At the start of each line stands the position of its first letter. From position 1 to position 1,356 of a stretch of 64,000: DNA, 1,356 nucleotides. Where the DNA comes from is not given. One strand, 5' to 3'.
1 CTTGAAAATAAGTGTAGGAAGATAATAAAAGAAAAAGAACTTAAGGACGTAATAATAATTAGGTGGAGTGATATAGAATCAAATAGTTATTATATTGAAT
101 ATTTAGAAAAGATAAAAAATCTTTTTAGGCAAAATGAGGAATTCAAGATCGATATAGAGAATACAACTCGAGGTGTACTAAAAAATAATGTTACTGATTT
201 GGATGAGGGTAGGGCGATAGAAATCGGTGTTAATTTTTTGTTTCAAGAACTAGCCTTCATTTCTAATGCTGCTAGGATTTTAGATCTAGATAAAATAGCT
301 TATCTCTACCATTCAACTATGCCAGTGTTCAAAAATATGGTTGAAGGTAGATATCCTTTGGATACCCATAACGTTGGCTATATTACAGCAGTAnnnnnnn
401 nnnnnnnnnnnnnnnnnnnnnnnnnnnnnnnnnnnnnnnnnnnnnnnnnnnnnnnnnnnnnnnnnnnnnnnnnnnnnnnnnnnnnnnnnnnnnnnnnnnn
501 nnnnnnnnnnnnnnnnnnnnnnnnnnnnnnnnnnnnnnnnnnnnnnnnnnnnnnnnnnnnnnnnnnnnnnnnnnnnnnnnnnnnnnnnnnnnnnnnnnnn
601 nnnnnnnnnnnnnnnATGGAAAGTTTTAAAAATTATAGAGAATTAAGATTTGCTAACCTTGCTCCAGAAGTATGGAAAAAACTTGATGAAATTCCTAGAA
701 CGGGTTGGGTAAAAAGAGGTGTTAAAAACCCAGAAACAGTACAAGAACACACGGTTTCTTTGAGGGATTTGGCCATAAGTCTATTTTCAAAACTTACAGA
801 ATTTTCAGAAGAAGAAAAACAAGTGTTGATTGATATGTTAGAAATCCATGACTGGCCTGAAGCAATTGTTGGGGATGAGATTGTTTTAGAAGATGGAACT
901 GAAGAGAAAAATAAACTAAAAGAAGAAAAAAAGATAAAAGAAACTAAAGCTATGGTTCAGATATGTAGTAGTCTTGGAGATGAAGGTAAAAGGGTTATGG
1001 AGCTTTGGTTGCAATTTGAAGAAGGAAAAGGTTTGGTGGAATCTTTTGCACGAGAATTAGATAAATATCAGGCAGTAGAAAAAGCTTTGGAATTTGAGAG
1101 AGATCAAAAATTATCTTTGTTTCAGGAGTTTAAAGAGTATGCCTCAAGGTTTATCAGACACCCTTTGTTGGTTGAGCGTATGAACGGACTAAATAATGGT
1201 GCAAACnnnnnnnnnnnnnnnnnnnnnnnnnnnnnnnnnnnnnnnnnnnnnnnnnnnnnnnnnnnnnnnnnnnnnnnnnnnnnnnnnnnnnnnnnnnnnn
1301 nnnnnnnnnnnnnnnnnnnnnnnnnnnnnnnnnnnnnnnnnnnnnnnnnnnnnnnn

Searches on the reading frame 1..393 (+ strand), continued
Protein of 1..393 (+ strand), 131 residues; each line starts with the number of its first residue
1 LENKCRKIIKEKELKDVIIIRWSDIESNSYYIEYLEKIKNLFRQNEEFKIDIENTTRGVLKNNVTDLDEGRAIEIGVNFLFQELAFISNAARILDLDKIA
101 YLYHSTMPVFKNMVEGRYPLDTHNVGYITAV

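Call 33: search_solved_structures(query=P0001, max_evalue=5e-8, show_alignments=5)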
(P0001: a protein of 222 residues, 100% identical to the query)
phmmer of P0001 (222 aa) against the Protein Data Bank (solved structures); distinct sequences matched with E-value up to 5e-8: 5.
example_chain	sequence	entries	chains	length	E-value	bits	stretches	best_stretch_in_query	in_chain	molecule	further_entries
6ztu_A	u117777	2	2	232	2.3e-15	60.3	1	11-219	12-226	Cyclodipeptide synthase, BtCDPS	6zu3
7azu_A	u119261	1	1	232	2.8e-15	60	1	11-219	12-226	Cyclodipeptide synthase, BtCDPS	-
6ez3_A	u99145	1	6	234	9.6e-15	58.2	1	19-219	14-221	Cyclo(L-leucyl-L-leucyl) synthase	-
3oqh_A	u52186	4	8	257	5.9e-09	39.3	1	18-210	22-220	Putative uncharacterized protein yvmC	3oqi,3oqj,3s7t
3oqv_A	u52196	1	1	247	2.1e-08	37.5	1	24-201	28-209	AlbC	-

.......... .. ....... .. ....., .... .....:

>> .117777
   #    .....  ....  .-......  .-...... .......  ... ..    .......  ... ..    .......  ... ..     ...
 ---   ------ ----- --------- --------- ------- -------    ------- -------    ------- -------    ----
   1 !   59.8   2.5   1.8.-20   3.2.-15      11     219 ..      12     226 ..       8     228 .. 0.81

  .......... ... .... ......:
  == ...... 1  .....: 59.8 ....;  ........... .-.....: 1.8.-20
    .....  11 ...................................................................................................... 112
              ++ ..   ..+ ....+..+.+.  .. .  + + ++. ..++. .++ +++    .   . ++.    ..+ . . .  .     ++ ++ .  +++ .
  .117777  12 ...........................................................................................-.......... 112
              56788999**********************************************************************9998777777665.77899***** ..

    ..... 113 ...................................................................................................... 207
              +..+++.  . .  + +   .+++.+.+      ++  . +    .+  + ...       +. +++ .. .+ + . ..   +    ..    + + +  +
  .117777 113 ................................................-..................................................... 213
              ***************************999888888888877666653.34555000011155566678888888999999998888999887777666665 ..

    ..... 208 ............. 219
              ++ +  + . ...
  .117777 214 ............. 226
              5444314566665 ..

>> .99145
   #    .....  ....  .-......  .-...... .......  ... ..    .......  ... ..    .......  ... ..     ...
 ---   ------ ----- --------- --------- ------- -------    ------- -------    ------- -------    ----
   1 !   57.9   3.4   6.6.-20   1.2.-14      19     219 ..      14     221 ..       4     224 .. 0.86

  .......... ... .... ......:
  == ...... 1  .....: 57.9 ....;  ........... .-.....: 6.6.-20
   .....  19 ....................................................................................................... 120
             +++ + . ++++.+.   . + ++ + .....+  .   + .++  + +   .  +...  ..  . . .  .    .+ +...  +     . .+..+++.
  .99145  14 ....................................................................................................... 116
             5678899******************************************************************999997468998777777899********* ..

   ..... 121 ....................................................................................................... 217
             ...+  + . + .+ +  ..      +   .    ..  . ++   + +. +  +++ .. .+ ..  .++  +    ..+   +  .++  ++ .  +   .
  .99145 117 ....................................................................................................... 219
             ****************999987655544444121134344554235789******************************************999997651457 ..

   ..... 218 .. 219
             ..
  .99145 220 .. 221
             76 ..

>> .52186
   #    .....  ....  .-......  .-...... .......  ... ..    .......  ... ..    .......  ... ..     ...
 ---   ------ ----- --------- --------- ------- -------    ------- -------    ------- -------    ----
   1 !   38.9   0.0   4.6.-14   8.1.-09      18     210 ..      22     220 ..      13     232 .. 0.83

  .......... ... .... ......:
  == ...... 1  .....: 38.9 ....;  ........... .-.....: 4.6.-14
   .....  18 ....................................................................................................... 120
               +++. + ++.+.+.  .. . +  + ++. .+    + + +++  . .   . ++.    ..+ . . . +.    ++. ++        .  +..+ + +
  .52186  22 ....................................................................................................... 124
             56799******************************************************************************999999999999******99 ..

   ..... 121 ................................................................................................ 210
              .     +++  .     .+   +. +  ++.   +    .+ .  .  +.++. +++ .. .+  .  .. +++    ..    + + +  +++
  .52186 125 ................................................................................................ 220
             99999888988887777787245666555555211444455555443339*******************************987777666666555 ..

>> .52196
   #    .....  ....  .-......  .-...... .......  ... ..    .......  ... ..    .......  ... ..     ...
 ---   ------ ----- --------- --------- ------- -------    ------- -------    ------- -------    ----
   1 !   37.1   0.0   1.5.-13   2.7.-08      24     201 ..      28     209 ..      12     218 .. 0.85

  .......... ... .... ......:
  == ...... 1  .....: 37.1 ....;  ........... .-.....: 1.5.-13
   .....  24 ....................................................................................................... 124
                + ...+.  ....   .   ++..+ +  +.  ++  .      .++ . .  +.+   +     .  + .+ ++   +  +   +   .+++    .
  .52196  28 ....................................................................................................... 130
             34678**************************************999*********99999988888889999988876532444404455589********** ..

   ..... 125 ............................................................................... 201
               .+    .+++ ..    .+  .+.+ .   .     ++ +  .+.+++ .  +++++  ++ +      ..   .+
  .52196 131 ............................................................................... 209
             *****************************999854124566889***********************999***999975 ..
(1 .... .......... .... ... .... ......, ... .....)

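Call 38: find_related_loci(query=A1, collection=genome_contigs, flank=5000)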
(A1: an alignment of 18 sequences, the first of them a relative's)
Query A1 (222 aa) in genome_contigs; peptide patterns used: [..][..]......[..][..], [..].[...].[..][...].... (x = any residue, [..] = any of these).
32 stretches matched a pattern; 11 encode a relative of the query (tblastn E <= 1e-3); 11 distinct loci.
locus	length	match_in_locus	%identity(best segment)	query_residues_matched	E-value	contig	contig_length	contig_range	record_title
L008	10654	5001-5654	50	7-222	1e-61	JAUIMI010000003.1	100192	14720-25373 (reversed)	MAG: bacterium isolate Co_bin.90 NODE_2011_length_100192_cov_2.077300, whole genome shotgun sequence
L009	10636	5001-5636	48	9-221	1e-61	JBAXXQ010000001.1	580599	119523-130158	MAG: bacterium isolate ELA743 MAG743_1, whole genome shotgun sequence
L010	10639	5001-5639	47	9-219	3e-59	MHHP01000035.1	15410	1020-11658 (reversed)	MAG: Candidatus Andersenbacteria bacterium RIFCSPHIGHO2_02_FULL_45_11 rifcsphigho2_02_scaffold_7024, whole genome shotgu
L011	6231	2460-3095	47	9-218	3e-59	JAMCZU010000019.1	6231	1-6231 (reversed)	MAG: Patescibacteria group bacterium isolate FK_Sedi_B_Bin.291 NODE_55416_length_6231_cov_35.0482, whole genome shotgun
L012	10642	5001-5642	44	9-221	9e-59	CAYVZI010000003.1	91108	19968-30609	MAG TPA_asm: uncultured Candidatus Saccharibacteria bacterium isolate SRP285395_co1_336 genome assembly, contig: NODE_24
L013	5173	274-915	43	9-221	1e-57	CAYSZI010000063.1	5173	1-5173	MAG TPA_asm: uncultured Candidatus Saccharibacteria bacterium isolate SRP142039_co2_51 genome assembly, contig: NODE_189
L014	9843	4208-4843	44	9-221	8e-56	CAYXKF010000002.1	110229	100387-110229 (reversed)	MAG TPA_asm: uncultured Candidatus Saccharibacteria bacterium isolate SRP257259_co1_189 genome assembly, contig: NODE_14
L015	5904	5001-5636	43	9-221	1e-51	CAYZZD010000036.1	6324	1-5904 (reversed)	MAG TPA_asm: uncultured Candidatus Saccharibacteria bacterium isolate SRP135725_co1_105 genome assembly, contig: NODE_18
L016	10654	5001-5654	40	9-222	1e-50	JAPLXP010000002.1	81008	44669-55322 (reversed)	MAG: Candidatus Nomurabacteria bacterium isolate LacPavin_0818_WC45_MAG_37_43 LacPavin_0818_WC45_scaffold_74236, whole g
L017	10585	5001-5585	20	20-211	4e-16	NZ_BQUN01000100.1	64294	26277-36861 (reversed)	Streptomyces sp. A012304 sequence100, whole genome shotgun sequence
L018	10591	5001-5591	26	21-214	1e-21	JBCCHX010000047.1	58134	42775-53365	MAG: Cyanobacteria bacterium P01_B01_bin.77 k141_865607_length_58134_cov_16.4640, whole genome shotgun sequence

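Call 41: predict_structure(alignment_id=A1)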
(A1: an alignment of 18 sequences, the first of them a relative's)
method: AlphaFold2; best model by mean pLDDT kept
length: 222 residues; sequences in the alignment: 18
mean_pLDDT: 92.9   pTM: 0.88
mean pLDDT of the five models: 92.9, 92.7, 92.6, 92.2, 91.3
residues with pLDDT >= 90: 192; 70-90: 23; 50-70: 1; < 50: 6
segments of 3 or more residues with pLDDT < 50: 1-6
pLDDT, mean of each block of 10 residues (from residue 1): 58 97 97 79 91 97 94 95 95 96 97 95 98 98 94 85 95 97 97 95 97 96 91
secondary structure, 60 per line:
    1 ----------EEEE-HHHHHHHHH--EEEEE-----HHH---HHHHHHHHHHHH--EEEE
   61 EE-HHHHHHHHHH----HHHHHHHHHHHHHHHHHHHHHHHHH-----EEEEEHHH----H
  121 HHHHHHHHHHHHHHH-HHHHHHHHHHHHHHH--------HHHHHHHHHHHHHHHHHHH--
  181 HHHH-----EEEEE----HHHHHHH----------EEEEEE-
elements in order: E11-14 H16-24 E27-31 H43-54 E57-62 H64-73 H78-102 E108-112 H120-135 H137-151 H160-178 H181-184 E190-194 H199-205 E216-221

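Call 45: fold_search(model_id=the predicted structure, library=pdb)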
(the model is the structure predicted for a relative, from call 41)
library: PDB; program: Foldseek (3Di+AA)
matches with E <= 10: 802; with E <= 0.001: 99
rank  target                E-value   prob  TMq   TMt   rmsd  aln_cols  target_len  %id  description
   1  6ez3_A                3.4e-14  1.00  0.85  0.85   2.6       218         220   23  Structure of CDPS from Staphylococcus haemolyticus (released 2018-11-14)
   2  6ez3_D                3.8e-14  1.00  0.84  0.86   2.6       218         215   24  Structure of CDPS from Staphylococcus haemolyticus (released 2018-11-14)
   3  6ez3_B                5.1e-14  1.00  0.83  0.86   2.5       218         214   24  Structure of CDPS from Staphylococcus haemolyticus (released 2018-11-14)
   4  6ez3_F                7.3e-14  1.00  0.84  0.85   2.7       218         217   23  Structure of CDPS from Staphylococcus haemolyticus (released 2018-11-14)
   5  4q24                  7.8e-14  1.00  0.79  0.79   3.2       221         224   18  Crystal structure of Cyclo(L-leucyl-L-phenylalanyl) synthase (released 2014-10-08)
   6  6ez3_C                1.4e-13  1.00  0.83  0.85   2.7       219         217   24  Structure of CDPS from Staphylococcus haemolyticus (released 2018-11-14)
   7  6ez3_E                2.5e-13  1.00  0.83  0.86   2.6       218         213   23  Structure of CDPS from Staphylococcus haemolyticus (released 2018-11-14)
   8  3oqj_B                3.2e-13  1.00  0.83  0.84   3.3       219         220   20  Crystal structure of B. licheniformis CDPS yvmC-BLIC in complex with CAPSO (released 2011-02-23)
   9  7azu                  7.0e-13  1.00  0.85  0.83   2.5       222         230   25  Crystal structure of a cyclodipeptide synthase from Bacillus thermoamylovorans (released 2021-01-27)
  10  6ztu                  7.8e-13  1.00  0.86  0.83   2.5       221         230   24  Crystal structure of a cyclodipeptide synthase from Bacillus thermoamylovorans (released 2021-01-27)
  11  3s7t_B                2.3e-12  1.00  0.85  0.84   2.9       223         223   20  Crystal structure of SeMet B. licheniformis CDPS YvmC-Blic (released 2011-06-22)
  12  3oqv                  2.3e-12  1.00  0.72  0.75   3.4       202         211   19  AlbC, a cyclodipeptide synthase from Streptomyces noursei (released 2011-02-16)
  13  3oqj_A                2.9e-12  1.00  0.82  0.85   2.9       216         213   20  Crystal structure of B. licheniformis CDPS yvmC-BLIC in complex with CAPSO (released 2011-02-23)
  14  3oqh_A                3.2e-12  1.00  0.82  0.85   2.9       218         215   20  Crystal structure of B. licheniformis CDPS yvmC-BLIC (released 2011-02-23)
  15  3oqh_B                3.6e-12  1.00  0.84  0.83   3.1       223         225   18  Crystal structure of B. licheniformis CDPS yvmC-BLIC (released 2011-02-23)
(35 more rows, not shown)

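Call 69: search_protein_families(library=ncbifam, proteins=[P0001], max_evalue=0.01)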
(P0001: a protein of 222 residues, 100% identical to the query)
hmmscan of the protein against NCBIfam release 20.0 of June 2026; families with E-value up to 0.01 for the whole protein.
P0001 (222 aa): 2 families
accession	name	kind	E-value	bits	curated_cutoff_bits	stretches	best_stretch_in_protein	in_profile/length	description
TIGR04539.1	tRNA_cyclodipep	subfamily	4.1e-42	144.2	45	1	14-219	6-216/220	tRNA-dependent cyclodipeptide synthase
NF052540.1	CydityrSynMycb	equivalog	3.6e-11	43.1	300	1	22-201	15-199/223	cyclodityrosine synthase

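Call 74: search_protein_representatives(alignment_id=A1)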
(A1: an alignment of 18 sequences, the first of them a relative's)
Query: 18 sequences, 215 profile positions. Proteins with E-value up to 0.001 (for the whole library): 1295; up to 1e-10: 603; up to 1e-30: 132. The best 150 are listed.
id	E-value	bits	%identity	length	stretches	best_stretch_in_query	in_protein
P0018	1.9e-80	285.7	-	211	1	1-215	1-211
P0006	2.4e-79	282.1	-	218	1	1-214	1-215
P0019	3.6e-78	278.3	-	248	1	1-215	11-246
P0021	1.1e-77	276.8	-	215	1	1-214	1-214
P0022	2.0e-73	262.8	-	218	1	1-214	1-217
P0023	2.3e-73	262.6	-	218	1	2-214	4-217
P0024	1.0e-72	260.4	-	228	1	1-215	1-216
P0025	1.7e-72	259.7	-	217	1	1-215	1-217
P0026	1.5e-71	256.6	-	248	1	1-215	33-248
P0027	6.3e-71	254.6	-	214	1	1-215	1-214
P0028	2.0e-69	249.7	-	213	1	1-215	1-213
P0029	1.2e-68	247.2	-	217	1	1-215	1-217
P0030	2.8e-67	242.7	-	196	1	20-215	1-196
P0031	4.7e-66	238.7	-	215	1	1-213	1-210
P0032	4.6e-65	235.5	-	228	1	1-214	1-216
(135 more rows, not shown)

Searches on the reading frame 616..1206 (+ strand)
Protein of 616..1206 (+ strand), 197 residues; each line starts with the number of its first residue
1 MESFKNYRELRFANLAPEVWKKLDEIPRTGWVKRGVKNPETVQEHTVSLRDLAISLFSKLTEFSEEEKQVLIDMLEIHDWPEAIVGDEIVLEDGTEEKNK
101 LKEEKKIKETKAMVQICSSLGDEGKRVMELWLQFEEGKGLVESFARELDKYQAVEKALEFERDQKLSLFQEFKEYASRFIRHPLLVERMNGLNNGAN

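Call 8: search_protein_families(library=pfam, proteins=[window:616-1206:+], max_evalue=1)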
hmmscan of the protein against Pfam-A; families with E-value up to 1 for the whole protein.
seq(197 aa): 5 families
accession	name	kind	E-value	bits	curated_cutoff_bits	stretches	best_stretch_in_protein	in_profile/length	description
PF13023.12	HD_3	-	1e-19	71.5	22.5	1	22-168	3-142/165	HD domain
PF12917.13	YfbR-like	-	0.0011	19.1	25.9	1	22-178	8-161/182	5'-deoxynucleotidase YfbR-like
PF16514.10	NADH-UOR_E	-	0.037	14.8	25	1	48-102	5-62/74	putative NADH-ubiquinone oxidoreductase chain E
PF02552.22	CO_dh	-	0.04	14.1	21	1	64-113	20-70/168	CO dehydrogenase beta subunit/acetyl-CoA synthase epsilon subunit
PF10199.14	Adaptin_binding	-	0.051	14.8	32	1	71-179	8-95/98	Alpha and gamma adaptin binding protein p34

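Call 9: search_protein_families(library=ncbifam, proteins=[window:616-1206:+], max_evalue=1)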
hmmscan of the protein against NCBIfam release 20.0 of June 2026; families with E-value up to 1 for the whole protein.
seq(197 aa): 0 families

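Call 11: find_encoding_contigs(protein=window:616-1206:+, flank=10000)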
Protein seq(197 aa) (197 aa): 1 contig read that carries it; 1 place shown.
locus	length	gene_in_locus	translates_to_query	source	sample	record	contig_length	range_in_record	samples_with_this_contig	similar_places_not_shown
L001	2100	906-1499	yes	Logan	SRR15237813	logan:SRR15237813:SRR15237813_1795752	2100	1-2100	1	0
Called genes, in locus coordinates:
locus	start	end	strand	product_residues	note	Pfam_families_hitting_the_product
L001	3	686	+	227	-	?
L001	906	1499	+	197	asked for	PF13023:HD_3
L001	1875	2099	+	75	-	?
